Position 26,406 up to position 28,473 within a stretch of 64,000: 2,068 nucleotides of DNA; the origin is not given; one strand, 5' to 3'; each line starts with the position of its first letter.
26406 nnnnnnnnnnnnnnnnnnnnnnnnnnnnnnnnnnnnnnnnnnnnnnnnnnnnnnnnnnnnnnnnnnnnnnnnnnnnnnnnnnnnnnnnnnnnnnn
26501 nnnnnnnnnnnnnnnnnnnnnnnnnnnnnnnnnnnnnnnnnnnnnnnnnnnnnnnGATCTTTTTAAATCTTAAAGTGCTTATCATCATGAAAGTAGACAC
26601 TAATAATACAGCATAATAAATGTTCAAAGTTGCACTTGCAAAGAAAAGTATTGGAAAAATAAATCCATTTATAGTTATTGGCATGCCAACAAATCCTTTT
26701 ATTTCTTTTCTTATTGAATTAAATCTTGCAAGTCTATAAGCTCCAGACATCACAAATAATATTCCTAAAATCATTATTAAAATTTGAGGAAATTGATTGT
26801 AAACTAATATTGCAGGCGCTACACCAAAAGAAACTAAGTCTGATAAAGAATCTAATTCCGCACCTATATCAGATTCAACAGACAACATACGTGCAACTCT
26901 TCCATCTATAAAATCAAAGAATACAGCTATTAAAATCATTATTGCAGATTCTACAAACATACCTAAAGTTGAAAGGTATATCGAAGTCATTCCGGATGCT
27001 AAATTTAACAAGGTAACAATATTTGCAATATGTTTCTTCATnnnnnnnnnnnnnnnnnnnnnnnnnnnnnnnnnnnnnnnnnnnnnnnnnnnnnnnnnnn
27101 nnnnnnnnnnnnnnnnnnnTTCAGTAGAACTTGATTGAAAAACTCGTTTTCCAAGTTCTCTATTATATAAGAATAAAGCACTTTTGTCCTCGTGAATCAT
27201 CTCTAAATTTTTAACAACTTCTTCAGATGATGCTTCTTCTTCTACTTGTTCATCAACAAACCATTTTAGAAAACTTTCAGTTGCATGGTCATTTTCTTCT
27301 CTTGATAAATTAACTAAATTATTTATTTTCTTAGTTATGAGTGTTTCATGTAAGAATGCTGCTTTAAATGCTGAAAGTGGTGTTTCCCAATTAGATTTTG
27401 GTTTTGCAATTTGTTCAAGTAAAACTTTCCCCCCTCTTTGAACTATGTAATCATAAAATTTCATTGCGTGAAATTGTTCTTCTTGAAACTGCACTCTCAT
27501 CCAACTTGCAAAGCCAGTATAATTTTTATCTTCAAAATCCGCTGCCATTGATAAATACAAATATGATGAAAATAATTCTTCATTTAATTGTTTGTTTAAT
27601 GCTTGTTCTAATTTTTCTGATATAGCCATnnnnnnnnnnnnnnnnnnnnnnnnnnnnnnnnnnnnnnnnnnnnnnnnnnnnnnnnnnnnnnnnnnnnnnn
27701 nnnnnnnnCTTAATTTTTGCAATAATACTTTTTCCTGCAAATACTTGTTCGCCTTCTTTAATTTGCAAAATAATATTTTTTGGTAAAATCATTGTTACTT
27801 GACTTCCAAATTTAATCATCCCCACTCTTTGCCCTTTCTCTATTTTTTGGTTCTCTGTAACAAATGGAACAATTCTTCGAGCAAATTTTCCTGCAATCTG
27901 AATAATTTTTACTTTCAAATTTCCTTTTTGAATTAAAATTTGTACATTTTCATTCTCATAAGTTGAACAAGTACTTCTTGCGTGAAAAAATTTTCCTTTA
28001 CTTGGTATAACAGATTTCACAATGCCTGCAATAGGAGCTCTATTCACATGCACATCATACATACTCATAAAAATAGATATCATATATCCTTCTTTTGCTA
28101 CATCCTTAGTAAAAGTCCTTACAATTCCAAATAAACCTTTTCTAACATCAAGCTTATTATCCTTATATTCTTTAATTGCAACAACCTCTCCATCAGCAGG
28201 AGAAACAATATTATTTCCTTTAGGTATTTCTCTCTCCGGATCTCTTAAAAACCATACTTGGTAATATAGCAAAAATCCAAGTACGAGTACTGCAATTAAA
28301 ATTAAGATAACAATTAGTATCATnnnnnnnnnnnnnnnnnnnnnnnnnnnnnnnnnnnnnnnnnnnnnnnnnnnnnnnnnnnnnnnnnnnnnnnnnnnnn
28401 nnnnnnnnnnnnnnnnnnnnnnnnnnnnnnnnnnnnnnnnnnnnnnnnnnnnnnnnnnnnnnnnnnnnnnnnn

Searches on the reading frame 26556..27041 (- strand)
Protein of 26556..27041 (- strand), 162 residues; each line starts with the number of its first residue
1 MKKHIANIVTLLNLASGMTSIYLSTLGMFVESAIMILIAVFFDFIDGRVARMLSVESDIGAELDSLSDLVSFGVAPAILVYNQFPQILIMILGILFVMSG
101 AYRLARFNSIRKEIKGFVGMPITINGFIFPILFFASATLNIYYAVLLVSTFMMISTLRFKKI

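Call 78: search_protein_families(library=pfam, proteins=[window:26556-27041:-], max_evalue=0.00001)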
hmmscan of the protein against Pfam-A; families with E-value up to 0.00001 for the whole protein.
window:26556-27041:- (162 aa): 1 family
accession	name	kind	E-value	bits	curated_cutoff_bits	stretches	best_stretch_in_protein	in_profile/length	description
PF01066.26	CDP-OH_P_transf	-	6.1e-21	75.8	22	1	4-150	2-147/152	CDP-alcohol phosphatidyltransferase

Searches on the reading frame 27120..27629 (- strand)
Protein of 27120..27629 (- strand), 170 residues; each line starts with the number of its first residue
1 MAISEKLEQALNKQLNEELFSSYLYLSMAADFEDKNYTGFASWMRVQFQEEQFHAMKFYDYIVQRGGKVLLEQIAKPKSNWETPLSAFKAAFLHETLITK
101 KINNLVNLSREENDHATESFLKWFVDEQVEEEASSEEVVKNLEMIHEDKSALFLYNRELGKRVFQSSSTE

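Call 78: search_protein_families(library=pfam, proteins=[window:27120-27629:-], max_evalue=0.00001)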
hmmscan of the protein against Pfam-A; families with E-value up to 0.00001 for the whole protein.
window:27120-27629:- (170 aa): 1 family
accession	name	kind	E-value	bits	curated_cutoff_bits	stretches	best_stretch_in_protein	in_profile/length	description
PF00210.30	Ferritin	-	2.3e-43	148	24.5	1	9-145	2-142/142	Ferritin-like domain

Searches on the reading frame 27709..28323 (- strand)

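Call 78: search_protein_families(library=pfam, proteins=[window:27709-28323:-], max_evalue=0.00001)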
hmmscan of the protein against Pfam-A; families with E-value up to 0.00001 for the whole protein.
window:27709-28323:- (205 aa): 1 family
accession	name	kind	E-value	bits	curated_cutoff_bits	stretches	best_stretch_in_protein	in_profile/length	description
PF02666.20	PS_Dcarbxylase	-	1.3e-44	152.7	22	1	23-202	6-198/198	Phosphatidylserine decarboxylase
